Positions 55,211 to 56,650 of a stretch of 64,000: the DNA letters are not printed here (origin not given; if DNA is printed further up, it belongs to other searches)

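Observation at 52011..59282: Radical-SAM + TauD-like dioxygenase + two Sel1-repeat periplasmic proteins, divergent from an MBOAT/DltD-like O-acyltransferase pair, in a lower-GC block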

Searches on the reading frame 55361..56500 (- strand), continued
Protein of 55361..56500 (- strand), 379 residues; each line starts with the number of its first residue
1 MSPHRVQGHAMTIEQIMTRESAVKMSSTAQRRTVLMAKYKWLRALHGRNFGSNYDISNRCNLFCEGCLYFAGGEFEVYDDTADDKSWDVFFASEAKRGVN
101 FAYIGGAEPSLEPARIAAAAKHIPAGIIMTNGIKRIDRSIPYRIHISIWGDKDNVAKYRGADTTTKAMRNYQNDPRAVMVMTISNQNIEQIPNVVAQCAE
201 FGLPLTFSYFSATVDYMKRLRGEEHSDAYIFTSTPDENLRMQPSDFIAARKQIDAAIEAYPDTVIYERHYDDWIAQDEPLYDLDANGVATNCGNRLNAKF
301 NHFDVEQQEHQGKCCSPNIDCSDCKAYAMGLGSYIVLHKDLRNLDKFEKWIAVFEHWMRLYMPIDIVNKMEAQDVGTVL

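Call 65: search_protein_families(library=pfam, proteins=[L046:8058-9701:+, L032:8264-9157:+, L032:6576-8249:-, L029:7713-9794:+, L040:8136-9908:+, L056:10965-12356:+, L061:11019-12830:+, L080:10941-11981:+, L024:11011-11805:+, L035:3694-4443:+], max_evalue=0.01)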
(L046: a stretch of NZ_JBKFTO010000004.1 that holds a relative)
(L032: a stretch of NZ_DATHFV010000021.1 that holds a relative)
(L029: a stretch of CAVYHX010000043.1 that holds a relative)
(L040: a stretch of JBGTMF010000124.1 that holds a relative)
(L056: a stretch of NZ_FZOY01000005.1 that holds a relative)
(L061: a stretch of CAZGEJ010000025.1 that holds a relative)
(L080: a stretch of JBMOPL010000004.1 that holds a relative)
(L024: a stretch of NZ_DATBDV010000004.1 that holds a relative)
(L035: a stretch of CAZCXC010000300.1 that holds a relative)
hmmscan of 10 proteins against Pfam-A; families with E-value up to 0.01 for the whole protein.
L046:8058-9701:+ (547 aa): 1 family
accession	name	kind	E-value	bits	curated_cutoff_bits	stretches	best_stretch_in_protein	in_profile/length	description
PF01839.29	FG-GAP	-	0.0025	18.1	22.1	1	178-200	7-32/37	FG-GAP repeat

L032:8264-9157:+ (297 aa): 3 families
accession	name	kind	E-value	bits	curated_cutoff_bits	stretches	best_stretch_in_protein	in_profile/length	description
PF00583.31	Acetyltransf_1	-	2.3e-12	47.6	20.7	1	27-113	31-116/116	Acetyltransferase (GNAT) family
PF13508.13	Acetyltransf_7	-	3.8e-10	40.5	27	1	29-114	3-83/84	Acetyltransferase (GNAT) domain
PF13673.13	Acetyltransf_10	-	0.0019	18.6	23.6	0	63-85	58-80/128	Acetyltransferase (GNAT) domain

L032:6576-8249:- (557 aa): 5 families
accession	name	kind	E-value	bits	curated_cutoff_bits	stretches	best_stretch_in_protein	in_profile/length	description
PF01663.27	Phosphodiest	-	3.2e-14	53.7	23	1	9-270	2-217/342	Type I phosphodiesterase / nucleotide pyrophosphatase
PF13432.12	TPR_16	-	4.6e-05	24.2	32.7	1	481-531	12-64/65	Tetratricopeptide repeat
PF13431.12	TPR_17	-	9.2e-05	22.9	24.4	0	489-509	2-22/34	Tetratricopeptide repeat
PF07719.23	TPR_2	-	0.00022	21.5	27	1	467-499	2-34/34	Tetratricopeptide repeat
PF14559.12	TPR_19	-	0.00046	20.9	25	1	479-511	4-36/68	Tetratricopeptide repeat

L029:7713-9794:+ (693 aa): 5 families
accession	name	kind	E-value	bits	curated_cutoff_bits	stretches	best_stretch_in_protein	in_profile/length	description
PF16261.11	DUF4915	-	1.1e-134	449.1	35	1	21-337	2-316/316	Domain of unknown function (DUF4915)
PF00583.31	Acetyltransf_1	-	9e-15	55.4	20.7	1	425-501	34-109/116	Acetyltransferase (GNAT) family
PF13508.13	Acetyltransf_7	-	1.8e-10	41.4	27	1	427-489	6-65/84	Acetyltransferase (GNAT) domain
PF13673.13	Acetyltransf_10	-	2.2e-06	28.1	23.6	0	426-478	33-80/128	Acetyltransferase (GNAT) domain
PF08445.16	FR47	-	0.0014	19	22.1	0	450-493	22-65/86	FR47-like protein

L040:8136-9908:+ (590 aa): 0 families

L056:10965-12356:+ (463 aa): 0 families

L061:11019-12830:+ (603 aa): 4 families
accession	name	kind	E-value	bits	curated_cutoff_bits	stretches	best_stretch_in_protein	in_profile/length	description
PF08479.16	POTRA_2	-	1.7e-19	69.9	24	1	110-181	4-75/76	POTRA domain, ShlB-type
PF03865.19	ShlB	-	1e-11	45.3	22.7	2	243-333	1-96/311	Haemolysin secretion/activation protein ShlB/FhaC/HecB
PF07244.20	POTRA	-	6.7e-06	27.2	21.3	1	183-253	2-78/79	Surface antigen variable number repeat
PF01103.29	Omp85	-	8.6e-05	22.6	24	1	436-546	148-269/325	Omp85 superfamily domain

L080:10941-11981:+ (346 aa): 0 families

L024:11011-11805:+ (264 aa): 1 family
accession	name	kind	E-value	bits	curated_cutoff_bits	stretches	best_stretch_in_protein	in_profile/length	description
PF03279.18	Lip_A_acyltrans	-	0.0001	22.1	22.3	1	83-137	102-156/295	Bacterial lipid A biosynthesis acyltransferase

L035:3694-4443:+ (249 aa): 10 families
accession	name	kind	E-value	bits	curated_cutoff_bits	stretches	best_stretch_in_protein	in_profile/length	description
PF13649.12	Methyltransf_25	-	2.3e-12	47.9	27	1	44-136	2-97/97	Methyltransferase domain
PF13847.12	Methyltransf_31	-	7.4e-12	45.6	27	1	40-159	4-125/145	Methyltransferase domain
PF08241.18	Methyltransf_11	-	3.1e-11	44.2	21.2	1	45-139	2-94/95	Methyltransferase domain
PF13489.12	Methyltransf_23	-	7.8e-10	39.2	27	1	37-164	20-140/164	Methyltransferase domain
PF08242.18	Methyltransf_12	-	2.4e-09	38.2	30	1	44-138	1-98/98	Methyltransferase domain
PF05175.20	MTS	-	6.2e-06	26.4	23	1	30-142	24-140/170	Methyltransferase small domain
PF03848.20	TehB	-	0.00041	20.3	20.4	1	41-141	32-133/193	Tellurite resistance protein TehB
PF01209.24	Ubie_methyltran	-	0.004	17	20.1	1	38-141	46-152/233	ubiE/COQ5 methyltransferase family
PF01728.25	FtsJ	-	0.0059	17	24.1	0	37-99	17-80/181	FtsJ-like methyltransferase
PF05724.17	TPMT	-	0.006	16.7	26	0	47-142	45-155/218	Thiopurine S-methyltransferase (TPMT)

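Call 69: search_protein_representatives(alignment_id=A2)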
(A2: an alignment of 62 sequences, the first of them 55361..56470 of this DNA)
Query: 62 sequences, 359 profile positions. Proteins with E-value up to 0.001 (for the whole library): 3243; up to 1e-10: 478; up to 1e-30: 137. The best 150 are listed.
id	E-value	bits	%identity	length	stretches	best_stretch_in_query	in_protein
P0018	2.2e-143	493.9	-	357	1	10-355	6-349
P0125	1.6e-141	487.8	-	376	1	18-352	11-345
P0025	2.9e-141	487.0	-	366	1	7-354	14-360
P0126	2.1e-130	451.2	-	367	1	1-355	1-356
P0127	2.0e-128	444.7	-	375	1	11-355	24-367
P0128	1.8e-127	441.6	-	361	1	15-353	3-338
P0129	4.0e-125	433.8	-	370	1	18-355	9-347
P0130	4.0e-124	430.6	-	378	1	11-351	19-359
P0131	1.0e-120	419.3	-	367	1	12-351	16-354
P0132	9.1e-120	416.2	-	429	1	21-353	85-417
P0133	5.6e-118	410.3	-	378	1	6-350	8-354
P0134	3.2e-116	404.6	-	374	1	10-353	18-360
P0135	3.1e-115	401.3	-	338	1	15-350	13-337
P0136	7.5e-113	393.5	-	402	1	24-353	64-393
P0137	1.6e-111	389.1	-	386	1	8-355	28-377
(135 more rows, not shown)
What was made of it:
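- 55361..56470 (-): Radical-SAM enzyme of an unnamed family (369 aa from the conserved ATG; the ORF extends to 56500). It has CxxxCxxC (C60/C64/C67 in 379-aa numbering), a GGAEPS SAM-binding motif, and one C-terminal cluster, C292...C314-C315-x5-C321-x2-C324. A long N-terminal helix is present but no RRE. Family size, call 69.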

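Call 76: search_protein_families(library=pfam, proteins=[L065:837-2771:+, L065:2793-4511:+, L065:4454-5695:+, L065:5647-6099:+, L074:1773-3290:+, L074:4060-5550:+, L074:5593-6135:+, L074:6132-6854:+, L053:8864-9760:+, L074:3290-4012:+], max_evalue=0.01)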
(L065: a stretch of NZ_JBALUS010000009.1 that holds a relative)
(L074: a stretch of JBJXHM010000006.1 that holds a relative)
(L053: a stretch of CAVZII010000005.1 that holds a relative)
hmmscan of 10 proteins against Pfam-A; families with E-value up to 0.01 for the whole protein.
L065:837-2771:+ (644 aa): 3 families
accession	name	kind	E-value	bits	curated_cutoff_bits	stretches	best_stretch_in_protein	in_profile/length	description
PF00733.27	Asn_synthase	-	3.2e-25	90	21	1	239-610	2-333/354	Asparagine synthase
PF13537.11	GATase_7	-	2.1e-21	76.6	25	1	59-165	13-122/123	Glutamine amidotransferase domain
PF13522.11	GATase_6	-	2.7e-19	69.9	27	1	31-159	1-129/130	Glutamine amidotransferase domain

L065:2793-4511:+ (572 aa): 8 families
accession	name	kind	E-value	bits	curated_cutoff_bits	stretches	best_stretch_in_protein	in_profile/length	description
PF00005.33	ABC_tran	-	1.1e-31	110.6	25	1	371-519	2-137/137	ABC transporter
PF13191.12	AAA_16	-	2e-05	25.6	32.6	1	379-543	24-166/167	AAA ATPase domain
PF13481.12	AAA_25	-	4.1e-05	23.7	27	0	434-528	59-163/195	AAA domain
PF02463.25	SMC_N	-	0.00029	20.8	40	0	491-558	137-208/220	RecF/RecN/SMC N terminal domain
PF13555.12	AAA_29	-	0.00039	20.6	27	1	377-408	19-50/61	P-loop containing region of AAA domain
PF13401.12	AAA_22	-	0.00095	19.9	27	0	381-534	6-105/130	AAA domain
PF00664.28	ABC_membrane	-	0.0063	16.7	28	1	23-283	5-250/274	ABC transporter transmembrane region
PF00485.24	PRK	-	0.0085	16.4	22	0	383-409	2-28/196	Phosphoribulokinase / Uridine kinase family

L065:4454-5695:+ (413 aa): 1 family
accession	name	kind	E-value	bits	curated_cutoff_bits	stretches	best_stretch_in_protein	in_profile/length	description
PF14907.12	NTP_transf_5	-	7e-43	147.4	31.2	1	58-308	2-249/249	Uncharacterised nucleotidyltransferase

L065:5647-6099:+ (150 aa): 1 family
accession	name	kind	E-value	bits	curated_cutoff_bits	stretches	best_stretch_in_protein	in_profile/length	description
PF13471.12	Transglut_core3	-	2e-21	76.5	26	1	28-144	2-116/117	Transglutaminase-like superfamily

L074:1773-3290:+ (505 aa): 17 families
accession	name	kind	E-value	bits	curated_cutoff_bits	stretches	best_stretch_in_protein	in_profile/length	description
PF13481.12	AAA_25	-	1.4e-18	67.7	27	1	86-223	28-195/195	AAA domain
PF06745.19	ATPase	-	1.1e-15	58.1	26.6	1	73-146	2-76/231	KaiC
PF18073.7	Zn_ribbon_LapB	-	3.2e-12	46.3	25.7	1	8-35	1-28/28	Rubredoxin metal binding domain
PF13541.12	ChlI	-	3.2e-07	30.7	27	1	346-427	36-118/121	Subunit ChlI of Mg-chelatase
PF13191.12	AAA_16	-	1.7e-06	29.1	32.6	1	79-207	16-129/167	AAA ATPase domain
PF25199.1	nSTAND_NTPase5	-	6.4e-06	26.5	34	1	91-133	42-85/145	Novel STAND NTPase 5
PF03796.21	DnaB_C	-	1.5e-05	24.9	27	1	72-151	2-78/255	DnaB-like helicase C terminal domain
PF13604.12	AAA_30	-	0.00012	22.3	27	1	93-236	21-143/191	AAA domain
PF00004.35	AAA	-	0.0013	19.6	21.2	1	94-183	2-73/131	ATPase family associated with various cellular activities (AAA)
PF05362.19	Lon_C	-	0.0015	18.5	21.1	1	365-424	107-166/205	Lon protease (S16) C-terminal proteolytic domain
PF13401.12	AAA_22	-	0.0018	19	27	1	92-217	7-123/130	AAA domain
PF00154.27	RecA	-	0.0032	17.4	27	1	73-179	34-142/262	recA bacterial DNA recombination protein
PF00005.33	ABC_tran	-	0.0042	18.1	25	1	88-155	9-76/137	ABC transporter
PF07088.17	GvpD_P-loop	-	0.0045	17.3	24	0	89-127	9-46/189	GvpD gas vesicle protein, P-loop domain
PF03266.21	NTPase_1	-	0.0083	16.4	23.9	0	93-122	2-31/168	NTPase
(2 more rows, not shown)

L074:4060-5550:+ (496 aa): 4 families
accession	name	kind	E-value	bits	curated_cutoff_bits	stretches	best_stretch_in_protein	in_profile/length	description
PF13522.11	GATase_6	-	6e-18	65.6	27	1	87-217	9-130/130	Glutamine amidotransferase domain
PF13537.11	GATase_7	-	2.8e-17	63.3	25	1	103-221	8-121/123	Glutamine amidotransferase domain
PF00156.33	Pribosyltran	-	2.6e-07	30.5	26.3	1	271-393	4-119/158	Phosphoribosyl transferase domain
PF13230.11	GATase_4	-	2.7e-05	23.7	23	1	85-154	68-133/272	Glutamine amidotransferases class-II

L074:5593-6135:+ (180 aa): 1 family
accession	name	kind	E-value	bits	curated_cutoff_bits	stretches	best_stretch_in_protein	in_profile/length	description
PF11157.13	DUF2937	-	2.2e-35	122.3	25.3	1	6-159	3-157/162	Protein of unknown function (DUF2937)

L074:6132-6854:+ (240 aa): 4 families
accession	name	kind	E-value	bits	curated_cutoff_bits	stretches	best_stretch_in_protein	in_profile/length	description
PF00106.31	adh_short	-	2.5e-32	112.4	26.6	1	10-201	1-191/195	short chain dehydrogenase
PF13561.12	adh_short_C2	-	5.4e-27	95.3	27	1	16-204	1-187/236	Enoyl-(Acyl carrier protein) reductase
PF08659.16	KR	-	5.8e-06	26.8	22.6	1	12-132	3-125/180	KR domain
PF01370.27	Epimerase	-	0.00012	22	20.9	0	12-78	1-60/240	NAD dependent epimerase/dehydratase family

L053:8864-9760:+ (298 aa): 8 families
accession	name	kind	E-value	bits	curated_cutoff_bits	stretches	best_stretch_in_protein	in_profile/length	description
PF08241.18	Methyltransf_11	-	2.1e-14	54.4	21.2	1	122-214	1-94/95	Methyltransferase domain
PF13649.12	Methyltransf_25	-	3.9e-13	50.4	27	1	121-211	1-97/97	Methyltransferase domain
PF08242.18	Methyltransf_12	-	1.2e-07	32.8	30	1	122-212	1-97/98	Methyltransferase domain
PF13489.12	Methyltransf_23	-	6.2e-06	26.5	27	1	116-219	21-120/164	Methyltransferase domain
PF13847.12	Methyltransf_31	-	7.4e-06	26.1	27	1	118-218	4-112/145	Methyltransferase domain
PF02353.26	CMAS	-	0.00015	21.6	27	1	119-219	64-168/273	Mycolic acid cyclopropane synthetase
PF03141.22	Methyltransf_29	-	0.00044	19.4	23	1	105-214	105-216/506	Putative S-adenosyl-L-methionine-dependent methyltransferase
PF00891.24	Methyltransf_2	-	0.0068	16.2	22.3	0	117-219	62-168/210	O-methyltransferase domain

L074:3290-4012:+ (240 aa): 1 family
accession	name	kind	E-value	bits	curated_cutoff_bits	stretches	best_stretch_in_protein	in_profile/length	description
PF02674.22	Colicin_V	-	9.9e-34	116.8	29.3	1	8-150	1-142/144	Colicin V production protein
